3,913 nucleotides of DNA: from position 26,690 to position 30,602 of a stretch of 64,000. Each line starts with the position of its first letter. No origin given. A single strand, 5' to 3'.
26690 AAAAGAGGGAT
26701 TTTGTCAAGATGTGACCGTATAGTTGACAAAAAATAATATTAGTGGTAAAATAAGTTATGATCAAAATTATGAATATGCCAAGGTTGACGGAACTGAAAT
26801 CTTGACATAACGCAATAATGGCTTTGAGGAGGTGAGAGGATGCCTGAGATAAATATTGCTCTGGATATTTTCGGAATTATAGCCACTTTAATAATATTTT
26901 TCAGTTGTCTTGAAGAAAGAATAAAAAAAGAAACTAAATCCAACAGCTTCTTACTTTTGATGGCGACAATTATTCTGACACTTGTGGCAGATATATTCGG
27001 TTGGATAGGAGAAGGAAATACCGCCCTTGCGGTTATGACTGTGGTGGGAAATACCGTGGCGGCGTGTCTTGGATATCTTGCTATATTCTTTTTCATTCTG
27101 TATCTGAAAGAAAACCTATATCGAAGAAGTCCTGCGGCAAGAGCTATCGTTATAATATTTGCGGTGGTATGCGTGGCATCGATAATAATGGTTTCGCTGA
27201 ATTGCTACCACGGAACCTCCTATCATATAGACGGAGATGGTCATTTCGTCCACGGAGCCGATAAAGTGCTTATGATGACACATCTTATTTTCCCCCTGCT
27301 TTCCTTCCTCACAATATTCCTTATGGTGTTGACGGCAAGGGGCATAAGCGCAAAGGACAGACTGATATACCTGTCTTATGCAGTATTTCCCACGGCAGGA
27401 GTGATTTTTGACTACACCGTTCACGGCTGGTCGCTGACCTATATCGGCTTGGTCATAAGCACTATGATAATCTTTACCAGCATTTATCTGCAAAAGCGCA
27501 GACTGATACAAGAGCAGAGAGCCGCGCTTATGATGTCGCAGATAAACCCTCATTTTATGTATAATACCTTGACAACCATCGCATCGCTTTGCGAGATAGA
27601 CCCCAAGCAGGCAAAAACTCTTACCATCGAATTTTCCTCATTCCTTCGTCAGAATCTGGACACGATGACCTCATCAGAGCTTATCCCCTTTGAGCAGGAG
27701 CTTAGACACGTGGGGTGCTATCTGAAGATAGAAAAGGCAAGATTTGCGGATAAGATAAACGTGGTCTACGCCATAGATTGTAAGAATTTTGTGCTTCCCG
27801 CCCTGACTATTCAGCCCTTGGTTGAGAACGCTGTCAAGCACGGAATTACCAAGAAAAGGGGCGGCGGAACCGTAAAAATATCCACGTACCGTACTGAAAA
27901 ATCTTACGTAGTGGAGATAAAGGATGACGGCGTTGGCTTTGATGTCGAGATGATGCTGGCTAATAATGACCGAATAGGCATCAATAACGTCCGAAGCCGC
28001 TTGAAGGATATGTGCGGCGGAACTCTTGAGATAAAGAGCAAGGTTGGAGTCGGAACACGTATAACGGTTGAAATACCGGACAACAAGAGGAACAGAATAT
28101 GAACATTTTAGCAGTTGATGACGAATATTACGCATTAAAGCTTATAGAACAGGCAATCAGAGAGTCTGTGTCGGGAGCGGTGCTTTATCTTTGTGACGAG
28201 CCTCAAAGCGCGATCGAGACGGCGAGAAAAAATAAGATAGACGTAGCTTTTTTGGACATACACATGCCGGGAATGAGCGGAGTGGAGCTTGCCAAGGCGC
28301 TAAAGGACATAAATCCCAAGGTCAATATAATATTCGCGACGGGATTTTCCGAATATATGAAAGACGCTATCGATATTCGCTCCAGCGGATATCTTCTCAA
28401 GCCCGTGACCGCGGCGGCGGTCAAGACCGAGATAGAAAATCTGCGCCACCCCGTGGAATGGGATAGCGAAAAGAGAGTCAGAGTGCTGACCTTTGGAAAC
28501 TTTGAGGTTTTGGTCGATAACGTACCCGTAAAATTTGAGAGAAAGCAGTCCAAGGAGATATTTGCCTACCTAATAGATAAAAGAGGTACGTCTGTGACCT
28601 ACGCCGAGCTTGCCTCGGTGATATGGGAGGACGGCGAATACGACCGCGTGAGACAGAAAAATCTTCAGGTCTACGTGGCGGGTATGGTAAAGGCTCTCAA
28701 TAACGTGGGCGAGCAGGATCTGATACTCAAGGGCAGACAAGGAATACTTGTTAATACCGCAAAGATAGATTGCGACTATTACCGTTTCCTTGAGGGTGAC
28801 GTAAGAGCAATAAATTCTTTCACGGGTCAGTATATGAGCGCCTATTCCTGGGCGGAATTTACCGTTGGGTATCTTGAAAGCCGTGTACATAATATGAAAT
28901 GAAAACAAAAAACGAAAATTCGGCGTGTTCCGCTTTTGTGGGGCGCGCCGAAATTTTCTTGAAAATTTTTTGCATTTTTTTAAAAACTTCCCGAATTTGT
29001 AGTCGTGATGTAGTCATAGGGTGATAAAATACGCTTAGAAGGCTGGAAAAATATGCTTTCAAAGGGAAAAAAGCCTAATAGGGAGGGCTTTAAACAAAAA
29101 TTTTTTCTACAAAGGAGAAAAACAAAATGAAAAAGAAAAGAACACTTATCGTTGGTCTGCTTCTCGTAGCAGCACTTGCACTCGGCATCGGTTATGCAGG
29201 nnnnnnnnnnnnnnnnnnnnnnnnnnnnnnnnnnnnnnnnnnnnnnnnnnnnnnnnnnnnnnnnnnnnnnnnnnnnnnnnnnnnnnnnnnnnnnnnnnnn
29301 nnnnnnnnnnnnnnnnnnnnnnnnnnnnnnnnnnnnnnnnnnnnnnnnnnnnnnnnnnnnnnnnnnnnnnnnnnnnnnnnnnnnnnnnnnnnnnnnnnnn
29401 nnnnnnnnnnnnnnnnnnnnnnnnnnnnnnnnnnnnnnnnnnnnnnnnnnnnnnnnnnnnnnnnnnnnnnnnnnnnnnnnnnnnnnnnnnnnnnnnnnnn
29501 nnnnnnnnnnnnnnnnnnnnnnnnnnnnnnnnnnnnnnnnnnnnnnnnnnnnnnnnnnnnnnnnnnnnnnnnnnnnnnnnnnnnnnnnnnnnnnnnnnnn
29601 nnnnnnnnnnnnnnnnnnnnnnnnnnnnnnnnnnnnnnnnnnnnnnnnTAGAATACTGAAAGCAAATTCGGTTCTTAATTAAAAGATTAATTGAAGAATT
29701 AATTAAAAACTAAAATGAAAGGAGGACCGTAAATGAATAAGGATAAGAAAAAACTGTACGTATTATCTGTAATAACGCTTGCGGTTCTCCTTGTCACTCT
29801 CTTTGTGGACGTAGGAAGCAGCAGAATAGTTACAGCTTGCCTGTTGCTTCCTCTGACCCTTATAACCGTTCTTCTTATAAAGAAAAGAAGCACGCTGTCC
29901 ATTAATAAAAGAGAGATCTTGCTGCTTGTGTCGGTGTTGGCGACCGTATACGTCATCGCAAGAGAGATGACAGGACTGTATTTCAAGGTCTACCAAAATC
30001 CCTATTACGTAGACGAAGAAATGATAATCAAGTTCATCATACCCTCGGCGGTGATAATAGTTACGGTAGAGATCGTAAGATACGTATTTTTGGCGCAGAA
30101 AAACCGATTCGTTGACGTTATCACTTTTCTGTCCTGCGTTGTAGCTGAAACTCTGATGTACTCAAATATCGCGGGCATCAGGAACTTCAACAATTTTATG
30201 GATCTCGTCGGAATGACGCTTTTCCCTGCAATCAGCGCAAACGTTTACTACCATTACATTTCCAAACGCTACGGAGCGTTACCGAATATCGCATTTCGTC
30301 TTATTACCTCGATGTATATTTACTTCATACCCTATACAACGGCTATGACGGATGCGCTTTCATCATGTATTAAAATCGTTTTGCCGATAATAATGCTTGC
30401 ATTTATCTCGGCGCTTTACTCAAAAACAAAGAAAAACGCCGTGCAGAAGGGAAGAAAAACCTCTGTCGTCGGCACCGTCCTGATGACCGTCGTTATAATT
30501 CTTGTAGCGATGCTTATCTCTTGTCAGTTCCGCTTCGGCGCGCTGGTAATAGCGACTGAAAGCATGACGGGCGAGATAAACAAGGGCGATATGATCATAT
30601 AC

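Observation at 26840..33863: Kinase/regulator-linked SipW/TasA-like secreted-fibre operon with non-canonical components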

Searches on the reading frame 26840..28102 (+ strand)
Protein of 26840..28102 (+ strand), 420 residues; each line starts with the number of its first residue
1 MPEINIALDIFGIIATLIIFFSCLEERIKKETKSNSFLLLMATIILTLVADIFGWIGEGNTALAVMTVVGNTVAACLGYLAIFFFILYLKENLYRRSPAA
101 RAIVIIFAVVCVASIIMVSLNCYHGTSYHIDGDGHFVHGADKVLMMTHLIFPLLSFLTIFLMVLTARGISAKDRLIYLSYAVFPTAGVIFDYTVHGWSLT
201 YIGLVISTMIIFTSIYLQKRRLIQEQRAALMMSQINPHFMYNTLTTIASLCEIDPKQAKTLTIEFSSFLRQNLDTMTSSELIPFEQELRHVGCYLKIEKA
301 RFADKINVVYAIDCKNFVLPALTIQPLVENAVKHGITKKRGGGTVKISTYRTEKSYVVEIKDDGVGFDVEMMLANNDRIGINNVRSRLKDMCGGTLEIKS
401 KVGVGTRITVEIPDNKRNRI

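Call 3: search_protein_families(library=pfam, proteins=[window:26840-28102:+], max_evalue=1)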
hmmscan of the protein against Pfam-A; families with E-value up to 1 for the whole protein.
window:26840-28102:+ (420 aa): 5 families
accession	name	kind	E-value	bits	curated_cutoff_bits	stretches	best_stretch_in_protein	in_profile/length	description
PF06580.19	His_kinase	-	2.5e-22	79.3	25.2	1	229-306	4-81/81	Histidine kinase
PF02518.31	HATPase_c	-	9.7e-12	45.8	26.4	1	324-414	10-109/111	Histidine kinase-, DNA gyrase B-, and HSP90-like ATPase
PF16927.11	HisKA_7TM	-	1.1e-08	35.6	28.6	1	11-216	5-215/224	N-terminal 7TM region of histidine kinase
PF13581.12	HATPase_c_2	-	0.0032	17.9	27.4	1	328-370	40-82/127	Histidine kinase-like ATPase domain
PF14256.11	YwiC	-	0.016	15.9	25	1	71-119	31-76/126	YwiC-like protein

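Call 4: search_protein_families(library=ncbifam, proteins=[window:26840-28102:+], max_evalue=1)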
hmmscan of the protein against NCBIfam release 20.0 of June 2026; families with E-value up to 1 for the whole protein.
window:26840-28102:+ (420 aa): 25 families
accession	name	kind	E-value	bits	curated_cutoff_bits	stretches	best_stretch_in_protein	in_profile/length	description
NF052531.1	Strep_LiaS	equivalog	1.2e-06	28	450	1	324-413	245-326/328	envelope stress sensor histidine kinase LiaS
NF008649.0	PRK11644.1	equivalog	2.1e-06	26.8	408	1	327-415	420-497/499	signal transduction histidine-protein kinase/phosphatase UhpB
NF052443.1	SensHisKinMctS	equivalog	9.4e-06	24.2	700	1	335-415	370-449/457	two-component system sensor histidine kinase MctS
NF008184.0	PRK10935.1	equivalog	1.9e-05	23.5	553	1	329-417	481-562/565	nitrate/nitrite two-component system sensor histidine kinase NarQ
NF046044.1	PnpS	equivalog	2.8e-05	23.3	400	1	324-413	286-390/390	two-component system histidine kinase PnpS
NF053867.1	SprKinKinDBac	equivalog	3.9e-05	22.3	775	1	324-415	398-498/500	sporulation kinase KinD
NF047322.1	HK_morpho_MacS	equivalog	0.0012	18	300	1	355-413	307-367/367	MacS family sensor histidine kinase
NF045595.1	HK_scytonemin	equivalog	0.0012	17.4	865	1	303-414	511-635/637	scytonemin biosynthesis sensor histidine kinase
NF008468.0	PRK11360.1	equivalog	0.0014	17.1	646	1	340-416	523-610/616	two-component system sensor histidine kinase AtoS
TIGR02966.1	phoR_proteo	equivalog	0.0018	17.4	334.2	1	324-370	234-276/333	phosphate regulon sensor histidine kinase PhoR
TIGR02916.1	PEP_his_kin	equivalog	0.003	16.2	300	1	325-413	585-679/679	XrtA/PEP-CTERM system histidine kinase PrsK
NF008298.1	PRK11086.1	subfamily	0.0031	16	520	1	326-417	430-528/529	DcuS/MalK family sensor histidine kinase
NF041336.1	CheA_Halo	equivalog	0.0038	15.9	950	1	327-374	404-459/666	chemotaxis protein CheA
NF033792.0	ActS_PrrB_HisK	equivalog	0.0058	15.5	350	1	324-390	316-372/423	ActS/PrrB/RegB family redox-sensitive histidine kinase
NF003144.0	PRK04069.1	equivalog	0.0092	15.4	145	1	327-375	50-97/161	anti-sigma B factor RsbW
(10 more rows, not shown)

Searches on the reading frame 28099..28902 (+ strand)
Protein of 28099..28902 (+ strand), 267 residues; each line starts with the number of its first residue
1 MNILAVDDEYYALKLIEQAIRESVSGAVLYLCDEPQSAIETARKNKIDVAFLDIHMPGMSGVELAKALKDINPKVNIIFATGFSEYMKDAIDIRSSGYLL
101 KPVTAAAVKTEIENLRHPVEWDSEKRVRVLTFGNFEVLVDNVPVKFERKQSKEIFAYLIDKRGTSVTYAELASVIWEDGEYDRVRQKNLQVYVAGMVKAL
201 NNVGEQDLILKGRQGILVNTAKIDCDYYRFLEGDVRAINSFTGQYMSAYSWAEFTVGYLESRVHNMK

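Call 3: search_protein_families(library=pfam, proteins=[window:28099-28902:+], max_evalue=1)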
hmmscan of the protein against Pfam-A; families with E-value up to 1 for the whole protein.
window:28099-28902:+ (267 aa): 3 families
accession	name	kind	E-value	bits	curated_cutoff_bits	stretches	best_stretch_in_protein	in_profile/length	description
PF00072.30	Response_reg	-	1.4e-20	73.9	30.2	1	3-112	1-110/111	Response regulator receiver domain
PF00486.34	Trans_reg_C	-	0.00042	20.8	26.2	1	152-209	11-67/77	Transcriptional regulatory protein, C terminal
PF03629.24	SASA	-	0.12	12.4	24.8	1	152-203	102-152/226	Carbohydrate esterase, sialic acid-specific acetylesterase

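Call 4: search_protein_families(library=ncbifam, proteins=[window:28099-28902:+], max_evalue=1)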
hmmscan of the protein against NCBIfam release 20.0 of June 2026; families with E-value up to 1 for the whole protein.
window:28099-28902:+ (267 aa): 93 families (the best 25 are shown)
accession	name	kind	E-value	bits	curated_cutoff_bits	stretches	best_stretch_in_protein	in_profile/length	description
NF008677.0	PRK11697.1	equivalog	5.7e-18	65.1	246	1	1-120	2-120/238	two-component system response regulator BtsR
NF052313.1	T9SS_RR_PorX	equivalog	9.8e-14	51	300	1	2-112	2-112/513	T9SS response regulator signal transducer PorX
NF008318.0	PRK11107.1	equivalog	1.1e-13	50.2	890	1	1-115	668-784/920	two-component sensor histidine kinase BarA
NF051850.1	RespRegRprY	equivalog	5.8e-13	48.8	370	1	28-205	30-213/234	response regulator transcription factor RprY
NF041367.1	CheY_Halo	equivalog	1.3e-12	48.1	200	1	3-114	1-112/114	chemotaxis protein CheY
NF010684.1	PRK14084.1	equivalog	4.5e-12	46.2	375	1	1-119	1-119/254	response regulator transcription factor LytR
NF046022.1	RespRegCpdRBruc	equivalog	2.8e-11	43.4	180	1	4-112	5-113/120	cell cycle two-component system response regulator CpdR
NF053854.1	RespRegPhoBBctds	equivalog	3.7e-11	42.8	270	1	3-206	1-213/225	two-component system response regulator PhoB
NF053512.1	nitric_RR_NosR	exception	1.5e-10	40.7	400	1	3-87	1-83/422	response regulator c-di-GMP phosphodiesterase, NosR family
NF001965.0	PRK00742.1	subfamily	2e-10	40.4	293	1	2-82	5-85/357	chemotaxis-specific protein-glutamate methyltransferase CheB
NF007135.0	PRK09581.1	equivalog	6.1e-10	38.5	474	1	2-180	4-180/457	PleD family two-component system response regulator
NF052445.1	RespRegMctR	equivalog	1.1e-09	38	300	1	3-116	4-119/205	two-component system response regulator MctR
NF000402.1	vanR-B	exception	1.4e-09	37.7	480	1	3-178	5-186/219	vancomycin resistance response regulator transcription factor VanR-B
NF008296.0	PRK11083.1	equivalog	2.4e-09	37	273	1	2-149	5-150/228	two-component system response regulator CreB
NF045944.1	ResRegRpaBCyano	equivalog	2.5e-09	36.9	330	1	4-209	1-217/229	response regulator transcription factor RpaB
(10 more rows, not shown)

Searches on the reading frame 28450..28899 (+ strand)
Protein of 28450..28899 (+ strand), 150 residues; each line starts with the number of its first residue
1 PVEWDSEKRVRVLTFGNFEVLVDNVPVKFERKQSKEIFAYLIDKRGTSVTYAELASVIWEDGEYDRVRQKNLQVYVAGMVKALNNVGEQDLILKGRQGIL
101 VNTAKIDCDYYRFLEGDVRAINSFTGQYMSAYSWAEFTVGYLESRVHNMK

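Call 74: search_protein_families(library=pfam, proteins=[window:28450-28899:+], max_evalue=10)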
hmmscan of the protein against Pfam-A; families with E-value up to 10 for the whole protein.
seq(150 aa): 2 families
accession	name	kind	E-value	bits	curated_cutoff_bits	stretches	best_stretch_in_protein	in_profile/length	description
PF00486.34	Trans_reg_C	-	0.0019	18.7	26.2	1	35-92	11-67/77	Transcriptional regulatory protein, C terminal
PF03629.24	SASA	-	0.045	13.8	24.8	1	34-86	101-152/226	Carbohydrate esterase, sialic acid-specific acetylesterase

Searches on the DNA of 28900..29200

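Call 55: search_rna_families(source=window, start=28900, end=29200, threshold=evalue, max_evalue=10)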
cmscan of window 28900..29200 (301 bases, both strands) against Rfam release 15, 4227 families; matches with E-value up to 10: 10.
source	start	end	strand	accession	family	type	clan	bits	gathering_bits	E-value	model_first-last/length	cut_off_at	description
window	28900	28986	+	RF00015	U4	Gene; snRNA; splicing;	CL00007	20.5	46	0.01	63-138/138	5'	U4 spliceosomal RNA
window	29017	29120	-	RF02104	DLEU1_2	Gene; lncRNA;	-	19.8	100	0.81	229-344/344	no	Deleted in lymphocytic leukemia 1 conserved region 2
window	29121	29182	-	RF02898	AaHKsRNA20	Gene; sRNA;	-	17.1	43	4.8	1-77/77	no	Aggregatibacter sRNA 20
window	28900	28969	+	RF02621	BSnc120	Gene; sRNA;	-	15.3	114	1.3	22-88/88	5'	Brucella sRNA 120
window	29071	29129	+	RF02980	freshwater-2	Cis-reg;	-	15.3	49.9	5.4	1-84/84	no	freshwater-2 RNA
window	28972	29058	+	RF03566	mir-4875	Gene; miRNA;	-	15.2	90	3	1-73/73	no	mir-4875 microRNA precursor family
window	28906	28998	-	RF02554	ppoRNA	Gene; rRNA;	-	14.8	99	6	1-98/98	no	mt-5S-like P. polycephalum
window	29066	29175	+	RF02856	30_292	Gene; sRNA;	-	13.2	112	7.2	1-115/115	no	Leptospira sRNA 30_292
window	29129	29164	-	RF00489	ctRNA_p42d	Gene; antisense;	-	13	50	7.2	1-46/46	no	ctRNA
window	29099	29164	-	RF02143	HYMAI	Gene; lncRNA;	-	10.2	80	7.3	177-241/241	no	Hydatidiform mole associated and imprinted conserved region 1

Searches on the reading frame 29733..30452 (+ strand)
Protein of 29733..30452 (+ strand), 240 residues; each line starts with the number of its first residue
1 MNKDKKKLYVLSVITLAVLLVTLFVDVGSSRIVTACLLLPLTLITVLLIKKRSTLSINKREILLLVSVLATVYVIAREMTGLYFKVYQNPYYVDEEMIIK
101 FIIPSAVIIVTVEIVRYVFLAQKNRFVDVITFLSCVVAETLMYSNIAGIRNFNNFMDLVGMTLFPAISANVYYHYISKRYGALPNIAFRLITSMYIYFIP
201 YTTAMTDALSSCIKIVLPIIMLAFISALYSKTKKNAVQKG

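Call 79: search_solved_structures(query=A7, max_evalue=10)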
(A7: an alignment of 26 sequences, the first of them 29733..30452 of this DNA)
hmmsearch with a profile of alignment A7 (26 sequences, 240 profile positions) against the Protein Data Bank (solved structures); distinct sequences matched with E-value up to 10: 0.

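Call 80: search_protein_families(library=pfam, alignment_id=A7, max_evalue=5)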
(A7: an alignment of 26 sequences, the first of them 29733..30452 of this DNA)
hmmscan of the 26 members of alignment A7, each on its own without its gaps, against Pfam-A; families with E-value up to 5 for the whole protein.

A. member 1, window:29733-30452:+ (240 aa): 1 family
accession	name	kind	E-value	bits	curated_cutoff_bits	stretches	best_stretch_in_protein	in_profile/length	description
PF08288.18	PIGA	-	0.023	15.7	27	1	83-151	15-78/90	PIGA (GPI anchor biosynthesis)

B. families by the number of members that match (of 26 scanned): 21 families
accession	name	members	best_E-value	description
PF06781.17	CrgA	4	0.1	Cell division protein CrgA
PF10990.13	DUF2809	3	0.079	Protein of unknown function (DUF2809)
PF05328.17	CybS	2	0.82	CybS, succinate dehydrogenase cytochrome B small subunit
PF04932.20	Wzy_C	2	3.3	O-Antigen ligase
PF24357.1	TMD0_ABC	1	0.0022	ABC transporter TMD0 domain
PF08288.18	PIGA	1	0.023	PIGA (GPI anchor biosynthesis)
PF04494.20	TFIID_NTD2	1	0.031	WD40 associated region in TFIID subunit, NTD2 domain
PF11992.13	TgpA_N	1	0.051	TgpA N-terminal domain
PF02219.23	MTHFR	1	0.074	Methylenetetrahydrofolate reductase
PF10164.14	BRI3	1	0.094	Brain protein I3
PF11833.13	CPP1-like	1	0.12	Protein CHAPERONE-LIKE PROTEIN OF POR1-like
PF25808.1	TPR_LAA1_C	1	0.19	LAA1-like, C-terminal TPR repeats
PF12722.12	Hid1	1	0.25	High-temperature-induced dauer-formation protein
PF08045.16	CDC14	1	0.35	Cell division control protein 14, SIN component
PF20134.4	DUF6524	1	0.55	Family of unknown function (DUF6524)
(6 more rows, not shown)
